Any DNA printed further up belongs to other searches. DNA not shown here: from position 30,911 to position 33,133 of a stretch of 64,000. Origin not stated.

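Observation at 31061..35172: Operon coupling an IGHMBP2/Upf1-like SF1B helicase to an RDD membrane protein, short YrdC/TsaC and MetAP2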

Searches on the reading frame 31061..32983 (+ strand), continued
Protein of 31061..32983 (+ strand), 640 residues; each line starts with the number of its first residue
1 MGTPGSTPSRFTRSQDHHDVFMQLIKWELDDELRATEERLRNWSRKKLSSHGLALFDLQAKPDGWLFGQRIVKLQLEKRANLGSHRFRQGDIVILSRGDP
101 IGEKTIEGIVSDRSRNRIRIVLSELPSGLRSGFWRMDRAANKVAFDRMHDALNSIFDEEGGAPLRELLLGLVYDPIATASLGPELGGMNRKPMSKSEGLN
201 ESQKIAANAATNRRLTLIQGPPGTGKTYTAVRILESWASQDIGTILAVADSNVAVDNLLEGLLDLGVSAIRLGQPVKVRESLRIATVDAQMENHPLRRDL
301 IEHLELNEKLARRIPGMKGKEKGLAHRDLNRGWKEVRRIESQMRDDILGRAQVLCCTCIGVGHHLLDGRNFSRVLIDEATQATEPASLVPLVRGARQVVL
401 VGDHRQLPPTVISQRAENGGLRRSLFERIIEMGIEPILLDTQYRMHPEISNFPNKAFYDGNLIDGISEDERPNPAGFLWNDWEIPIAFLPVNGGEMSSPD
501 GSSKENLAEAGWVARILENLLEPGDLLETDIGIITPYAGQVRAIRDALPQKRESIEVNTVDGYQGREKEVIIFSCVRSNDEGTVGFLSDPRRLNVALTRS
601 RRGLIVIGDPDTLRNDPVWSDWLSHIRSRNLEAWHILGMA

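Call 28: find_homologous_proteins(query=P0121, max_evalue=1e-10)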
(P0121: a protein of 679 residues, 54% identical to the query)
Query P0121 (679 aa): 1737 proteins with E <= 1e-10 among 8000 candidates; the best 120 are listed.
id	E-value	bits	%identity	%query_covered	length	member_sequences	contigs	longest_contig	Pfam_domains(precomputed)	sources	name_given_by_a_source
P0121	0.0e+0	1537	100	100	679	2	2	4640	PF13087.13,PF13086.13,PF13604.13,PF13245.13,PF21138.4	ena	-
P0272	0.0e+0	1460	93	100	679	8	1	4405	PF13087.13,PF13086.13,PF13604.13,PF13245.13,PF21138.4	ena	-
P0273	0.0e+0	1394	89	100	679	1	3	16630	PF13087.13,PF13086.13,PF13604.13,PF13245.13,PF21138.4,PF20720.4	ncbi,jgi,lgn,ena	-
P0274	2.0e-275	933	60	98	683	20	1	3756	PF13087.13,PF13086.13,PF13604.13,PF13245.13,PF21138.4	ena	-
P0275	8.7e-274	928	60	97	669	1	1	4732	PF13087.13,PF13086.13,PF13604.13,PF13245.13,PF21138.4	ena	-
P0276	2.5e-273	927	60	97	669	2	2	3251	PF13087.13,PF13086.13,PF13604.13,PF13245.13,PF21138.4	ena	-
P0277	5.3e-273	926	60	98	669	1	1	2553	PF13087.13,PF13086.13,PF13604.13,PF13245.13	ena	-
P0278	5.8e-272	922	60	99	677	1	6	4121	PF13087.13,PF13086.13,PF13604.13,PF13245.13,PF21138.4,PF00580.28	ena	-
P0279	2.1e-271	920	58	98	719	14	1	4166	PF13087.13,PF13086.13,PF13604.13,PF13245.13,PF21138.4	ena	-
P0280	5.6e-271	919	60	98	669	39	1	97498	PF13087.13,PF13086.13,PF13604.13,PF13245.13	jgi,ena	-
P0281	9.3e-270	915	59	98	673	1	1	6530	PF13087.13,PF13086.13,PF13604.13,PF13245.13,PF21138.4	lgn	-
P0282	1.3e-268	911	61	95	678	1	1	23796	PF13087.13,PF13086.13,PF01443.25,PF13604.13,PF13245.13,PF21138.4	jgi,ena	-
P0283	1.6e-268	911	59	99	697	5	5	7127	PF13087.13,PF13086.13,PF01443.25,PF13604.13,PF13245.13,PF21138.4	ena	-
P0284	3.5e-268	910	58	99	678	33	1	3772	PF13087.13,PF13086.13,PF01443.25,PF13604.13,PF13245.13,PF21138.4,PF00580.28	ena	-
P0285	4.1e-268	909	61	95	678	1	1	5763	PF13087.13,PF13086.13,PF01443.25,PF13604.13,PF13245.13,PF21138.4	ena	-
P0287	7.3e-268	909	58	99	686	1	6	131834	PF13087.13,PF13086.13,PF01443.25,PF13604.13,PF13245.13,PF21138.4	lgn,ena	-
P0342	7.9e-257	872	57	99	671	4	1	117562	PF13087.13,PF13086.13,PF01443.25,PF13604.13,PF13245.13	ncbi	-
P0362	3.8e-254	863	55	97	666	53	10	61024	PF13087.13,PF13086.13,PF01443.25,PF13604.13,PF13245.13,PF21138.4,PF20720.4,PF00580.28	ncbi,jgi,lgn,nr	ncbi:MAG TPA: hypothetical protein EYQ85_03035 [Candidatus Poseidoniales archaeon]|jgi:regulator of 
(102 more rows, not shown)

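Call 29: find_encoding_contigs(protein=P0273, flank=7000, max_places=2)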
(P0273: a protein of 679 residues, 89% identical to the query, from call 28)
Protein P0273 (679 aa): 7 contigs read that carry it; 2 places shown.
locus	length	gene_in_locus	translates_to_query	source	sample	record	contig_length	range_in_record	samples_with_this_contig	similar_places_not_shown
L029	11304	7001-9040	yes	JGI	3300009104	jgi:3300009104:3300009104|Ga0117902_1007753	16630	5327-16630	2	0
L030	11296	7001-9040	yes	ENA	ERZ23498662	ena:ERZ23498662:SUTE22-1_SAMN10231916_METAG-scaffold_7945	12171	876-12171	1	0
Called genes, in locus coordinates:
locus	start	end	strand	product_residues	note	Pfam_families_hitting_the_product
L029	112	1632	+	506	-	-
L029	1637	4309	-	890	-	PF28598:PDH_E1_N, PF00456:Transketolase_N (weak), PF17831:PDH_E1_M, PF22613:Transketolase_C_1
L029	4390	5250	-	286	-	-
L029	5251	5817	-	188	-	PF13302:Acetyltransf_3, PF00583:Acetyltransf_1 (weak)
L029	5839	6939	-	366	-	-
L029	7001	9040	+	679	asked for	PF21138:SMUBP-2_HCS1_1B, PF13086:AAA_11, PF13604:AAA_30, PF20720:nSTAND3 (faint), PF13245:AAA_19, PF13087:AAA_12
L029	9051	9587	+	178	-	PF06271:RDD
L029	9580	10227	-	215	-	-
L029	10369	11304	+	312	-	?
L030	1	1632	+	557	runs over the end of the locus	-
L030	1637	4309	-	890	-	PF28598:PDH_E1_N, PF00456:Transketolase_N (weak), PF17831:PDH_E1_M, PF22613:Transketolase_C_1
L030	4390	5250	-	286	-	-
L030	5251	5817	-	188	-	PF13302:Acetyltransf_3, PF00583:Acetyltransf_1 (weak)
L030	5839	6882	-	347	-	-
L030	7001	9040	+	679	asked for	PF21138:SMUBP-2_HCS1_1B, PF13086:AAA_11, PF13604:AAA_30, PF20720:nSTAND3 (faint), PF13245:AAA_19, PF13087:AAA_12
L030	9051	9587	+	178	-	PF06271:RDD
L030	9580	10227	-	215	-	-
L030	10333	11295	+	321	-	?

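Call 30: find_encoding_contigs(protein=P0287, flank=7000, max_places=1)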
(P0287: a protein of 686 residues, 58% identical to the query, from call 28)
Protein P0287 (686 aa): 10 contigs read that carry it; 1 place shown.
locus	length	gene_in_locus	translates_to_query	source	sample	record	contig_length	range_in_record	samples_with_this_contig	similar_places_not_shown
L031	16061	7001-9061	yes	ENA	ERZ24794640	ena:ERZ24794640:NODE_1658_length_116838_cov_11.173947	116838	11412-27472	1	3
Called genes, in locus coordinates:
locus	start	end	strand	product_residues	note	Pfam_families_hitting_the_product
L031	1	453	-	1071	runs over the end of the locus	PF08471:Ribonuc_red_2_N, PF02867:Ribonuc_red_lgC, PF12637:TSCPD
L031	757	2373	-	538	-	PF13187:Fer4_9 (faint), PF00037:Fer4 (faint), PF12837:Fer4_6 (faint), PF12838:Fer4_7 (weak), PF13237:Fer4_10 (faint), PF13484:Fer4_16 (faint), PF02775:TPP_enzyme_C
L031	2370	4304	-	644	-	PF01855:POR_N, PF17147:PFOR_II, PF01558:POR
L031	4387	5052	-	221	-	PF01522:Polysacc_deac_1 (weak)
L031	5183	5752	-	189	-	PF13302:Acetyltransf_3 (weak)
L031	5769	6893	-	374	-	-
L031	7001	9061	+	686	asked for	PF21138:SMUBP-2_HCS1_1B (weak), PF01443:Viral_helicase1 (faint), PF13086:AAA_11, PF13245:AAA_19, PF13604:AAA_30, PF13087:AAA_12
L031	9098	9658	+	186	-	PF06271:RDD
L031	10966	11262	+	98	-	-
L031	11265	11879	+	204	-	PF01300:Sua5_yciO_yrdC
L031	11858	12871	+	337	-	PF00557:Peptidase_M24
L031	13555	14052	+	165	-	PF07790:Pilin_N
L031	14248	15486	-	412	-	PF13641:Glyco_tranf_2_3, PF00535:Glycos_transf_2, PF13632:Glyco_trans_2_3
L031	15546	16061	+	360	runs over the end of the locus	PF20706:GT4-conflict, PF00534:Glycos_transf_1, PF13692:Glyco_trans_1_4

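Call 31: find_encoding_contigs(protein=P0342, flank=7000, max_places=1)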
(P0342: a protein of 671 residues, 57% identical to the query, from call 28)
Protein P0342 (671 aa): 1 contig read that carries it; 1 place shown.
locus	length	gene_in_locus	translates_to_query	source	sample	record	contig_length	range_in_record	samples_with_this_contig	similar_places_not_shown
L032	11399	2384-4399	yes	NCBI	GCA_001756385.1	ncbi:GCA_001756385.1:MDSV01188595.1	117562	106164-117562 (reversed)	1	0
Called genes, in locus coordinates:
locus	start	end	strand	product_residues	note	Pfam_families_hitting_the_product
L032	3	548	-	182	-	?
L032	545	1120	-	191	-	PF13302:Acetyltransf_3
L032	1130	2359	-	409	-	-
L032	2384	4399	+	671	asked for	PF13086:AAA_11, PF13245:AAA_19, PF13604:AAA_30, PF01443:Viral_helicase1 (faint), PF13087:AAA_12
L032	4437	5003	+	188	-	PF06271:RDD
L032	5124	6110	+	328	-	-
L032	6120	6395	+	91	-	-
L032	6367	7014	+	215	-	PF01300:Sua5_yciO_yrdC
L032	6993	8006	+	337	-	PF00557:Peptidase_M24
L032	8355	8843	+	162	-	PF07790:Pilin_N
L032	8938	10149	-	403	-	PF00535:Glycos_transf_2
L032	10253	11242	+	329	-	PF13439:Glyco_transf_4 (faint), PF20706:GT4-conflict (weak), PF00534:Glycos_transf_1, PF13692:Glyco_trans_1_4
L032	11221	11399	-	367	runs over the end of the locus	PF00534:Glycos_transf_1 (weak)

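Call 32: search_protein_families(library=pfam, proteins=[P0142, P0151, P0172, P0241, P0254, P0132, P0140, P0123, P0127, P0124], max_evalue=0.0001)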
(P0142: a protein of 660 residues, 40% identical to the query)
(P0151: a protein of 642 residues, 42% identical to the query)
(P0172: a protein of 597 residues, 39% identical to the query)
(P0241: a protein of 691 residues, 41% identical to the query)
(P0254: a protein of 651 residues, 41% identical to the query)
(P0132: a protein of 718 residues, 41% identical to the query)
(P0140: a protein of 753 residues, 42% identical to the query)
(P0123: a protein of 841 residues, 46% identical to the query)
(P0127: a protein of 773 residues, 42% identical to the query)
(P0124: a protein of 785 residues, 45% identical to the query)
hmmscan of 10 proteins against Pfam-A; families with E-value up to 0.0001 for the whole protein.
P0142 (660 aa): 5 families
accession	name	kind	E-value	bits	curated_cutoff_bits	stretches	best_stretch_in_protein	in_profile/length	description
PF13087.12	AAA_12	-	2.7e-56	190.7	27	1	447-632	1-194/195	AAA domain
PF13086.12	AAA_11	-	8.8e-52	176.8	27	1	229-439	1-256/257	AAA domain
PF13245.12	AAA_19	-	5.1e-13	49.8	25.1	1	235-436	2-132/134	AAA domain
PF13604.12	AAA_30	-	1.1e-09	38.8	27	1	229-292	1-65/191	AAA domain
PF21138.3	SMUBP-2_HCS1_1B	-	1.9e-08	34.6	27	1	36-138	4-111/129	Helicase SMUBP-2/HCS1, 1B domain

P0151 (642 aa): 5 families
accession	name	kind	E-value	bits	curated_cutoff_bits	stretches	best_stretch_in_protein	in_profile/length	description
PF13087.12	AAA_12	-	2e-57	194.4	27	1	414-605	2-194/195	AAA domain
PF13086.12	AAA_11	-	3.9e-49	168.2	27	1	191-406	2-257/257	AAA domain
PF13245.12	AAA_19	-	1.4e-09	38.7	25.1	1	195-401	1-131/134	AAA domain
PF13604.12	AAA_30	-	2.3e-08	34.4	27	1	191-255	2-64/191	AAA domain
PF01443.25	Viral_helicase1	-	5.2e-06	26.9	21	0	354-400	50-98/228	Viral superfamily 1 RNA helicase core domain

P0172 (597 aa): 5 families
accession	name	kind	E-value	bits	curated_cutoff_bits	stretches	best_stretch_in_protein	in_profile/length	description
PF13087.12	AAA_12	-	1.2e-56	191.9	27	1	413-597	1-183/195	AAA domain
PF13086.12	AAA_11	-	2.1e-50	172.4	27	1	193-408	2-257/257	AAA domain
PF13245.12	AAA_19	-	1.4e-10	41.9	25.1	1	197-404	1-132/134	AAA domain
PF13604.12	AAA_30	-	1e-09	38.9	27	1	193-265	2-72/191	AAA domain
PF01443.25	Viral_helicase1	-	5e-06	26.9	21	0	210-236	1-27/228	Viral superfamily 1 RNA helicase core domain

P0241 (691 aa): 8 families
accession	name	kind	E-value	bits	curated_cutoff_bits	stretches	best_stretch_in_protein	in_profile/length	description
PF13086.12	AAA_11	-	1.1e-62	212.6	27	1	187-437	1-257/257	AAA domain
PF13087.12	AAA_12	-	9.1e-57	192.2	27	1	446-646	3-194/195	AAA domain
PF13604.12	AAA_30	-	1.6e-13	51.3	27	1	187-263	1-78/191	AAA domain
PF13245.12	AAA_19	-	1.2e-08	35.7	25.1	1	192-432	1-131/134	AAA domain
PF01443.25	Viral_helicase1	-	3.6e-07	30.7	21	0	580-643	171-227/228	Viral superfamily 1 RNA helicase core domain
PF21138.3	SMUBP-2_HCS1_1B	-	7.8e-07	29.4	27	1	15-116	6-110/129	Helicase SMUBP-2/HCS1, 1B domain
PF04851.21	ResIII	-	3.4e-05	24.3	22.5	0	187-255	3-77/164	Type III restriction enzyme, res subunit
PF09848.15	SLFN-g3_helicase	-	5.1e-05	23.1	24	0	205-248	3-48/354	Schlafen group 3, DNA/RNA helicase domain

P0254 (651 aa): 5 families
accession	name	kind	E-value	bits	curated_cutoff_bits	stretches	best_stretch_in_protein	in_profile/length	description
PF13086.12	AAA_11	-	4.8e-59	200.6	27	1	172-422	1-257/257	AAA domain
PF13087.12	AAA_12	-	6.8e-58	195.9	27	1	430-622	2-194/195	AAA domain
PF13604.12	AAA_30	-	5.6e-10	39.7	27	1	172-235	1-65/191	AAA domain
PF13245.12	AAA_19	-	7.2e-07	29.9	25.1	1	177-417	1-131/134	AAA domain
PF01443.25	Viral_helicase1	-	4.9e-05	23.7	21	0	566-619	176-227/228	Viral superfamily 1 RNA helicase core domain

P0132 (718 aa): 8 families
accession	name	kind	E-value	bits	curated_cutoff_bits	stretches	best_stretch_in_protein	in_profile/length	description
PF13087.12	AAA_12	-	2.1e-60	204.1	27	1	501-690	2-195/195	AAA domain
PF13086.12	AAA_11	-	1.7e-50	172.6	27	1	278-494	2-255/257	AAA domain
PF13245.12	AAA_19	-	1e-14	55.3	25.1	1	282-492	1-132/134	AAA domain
PF13604.12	AAA_30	-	3.5e-11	43.6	27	1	278-493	2-132/191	AAA domain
PF01443.25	Viral_helicase1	-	1.6e-08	35.1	21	0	606-686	150-227/228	Viral superfamily 1 RNA helicase core domain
PF00580.27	UvrD-helicase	-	1.2e-06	28.9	23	0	278-369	1-84/271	UvrD/REP helicase N-terminal domain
PF13191.12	AAA_16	-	8.3e-06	26.8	32.6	1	293-395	25-128/167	AAA ATPase domain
PF13401.12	AAA_22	-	1e-05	26.3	27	0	292-343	5-55/130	AAA domain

P0140 (753 aa): 7 families
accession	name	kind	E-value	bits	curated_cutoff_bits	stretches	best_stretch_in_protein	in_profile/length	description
PF13087.12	AAA_12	-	2.2e-57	194.2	27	1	542-729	2-194/195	AAA domain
PF13086.12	AAA_11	-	1.5e-47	163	27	1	303-533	2-256/257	AAA domain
PF13604.12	AAA_30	-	7.1e-11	42.6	27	1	303-364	2-66/191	AAA domain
PF13245.12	AAA_19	-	1.6e-09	38.5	25.1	1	307-530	1-132/134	AAA domain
PF01443.25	Viral_helicase1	-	5.4e-08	33.4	21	0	661-726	164-227/228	Viral superfamily 1 RNA helicase core domain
PF20720.3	nSTAND3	-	4.7e-06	26.8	27.2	1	308-352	8-52/155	Novel STAND NTPase 3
PF04851.21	ResIII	-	4.9e-06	27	22.5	1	303-367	4-76/164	Type III restriction enzyme, res subunit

P0123 (841 aa): 6 families
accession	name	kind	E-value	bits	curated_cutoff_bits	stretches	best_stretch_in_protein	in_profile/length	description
PF13087.12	AAA_12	-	1.4e-58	198.2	27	1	514-706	1-194/195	AAA domain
PF13086.12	AAA_11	-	1e-53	183.2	27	1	288-506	2-256/257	AAA domain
PF13245.12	AAA_19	-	1.9e-10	41.5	25.1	1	292-502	1-131/134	AAA domain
PF13604.12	AAA_30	-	5.3e-08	33.3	27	1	288-502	2-130/191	AAA domain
PF01443.25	Viral_helicase1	-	8e-06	26.3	21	0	462-502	58-99/228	Viral superfamily 1 RNA helicase core domain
PF00580.27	UvrD-helicase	-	1.2e-05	25.6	23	0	288-431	1-131/271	UvrD/REP helicase N-terminal domain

P0127 (773 aa): 6 families
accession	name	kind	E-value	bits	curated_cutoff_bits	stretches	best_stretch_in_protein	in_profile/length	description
PF13087.12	AAA_12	-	1.7e-63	214.2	27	1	497-693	3-194/195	AAA domain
PF13086.12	AAA_11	-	7.9e-53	180.3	27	1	270-488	2-257/257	AAA domain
PF13245.12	AAA_19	-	1.7e-10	41.6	25.1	1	274-484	1-132/134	AAA domain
PF13604.12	AAA_30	-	2.1e-08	34.6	27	0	270-338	2-66/191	AAA domain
PF21138.3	SMUBP-2_HCS1_1B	-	2.6e-08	34.2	27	1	84-188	7-113/129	Helicase SMUBP-2/HCS1, 1B domain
PF01443.25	Viral_helicase1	-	1.7e-05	25.2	21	0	440-488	55-104/228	Viral superfamily 1 RNA helicase core domain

P0124 (785 aa): 6 families
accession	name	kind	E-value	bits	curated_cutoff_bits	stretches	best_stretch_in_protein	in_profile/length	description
PF13087.12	AAA_12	-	9.4e-64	215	27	1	556-754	2-194/195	AAA domain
PF13086.12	AAA_11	-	5.9e-54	184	27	1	330-548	1-257/257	AAA domain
PF13604.12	AAA_30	-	1.9e-12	47.8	27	1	331-543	2-130/191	AAA domain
PF13245.12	AAA_19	-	2.4e-12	47.6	25.1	1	335-543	1-131/134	AAA domain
PF01443.25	Viral_helicase1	-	9.2e-07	29.3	21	0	691-751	169-227/228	Viral superfamily 1 RNA helicase core domain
PF21138.3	SMUBP-2_HCS1_1B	-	1.2e-06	28.8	27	1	93-200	8-115/129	Helicase SMUBP-2/HCS1, 1B domain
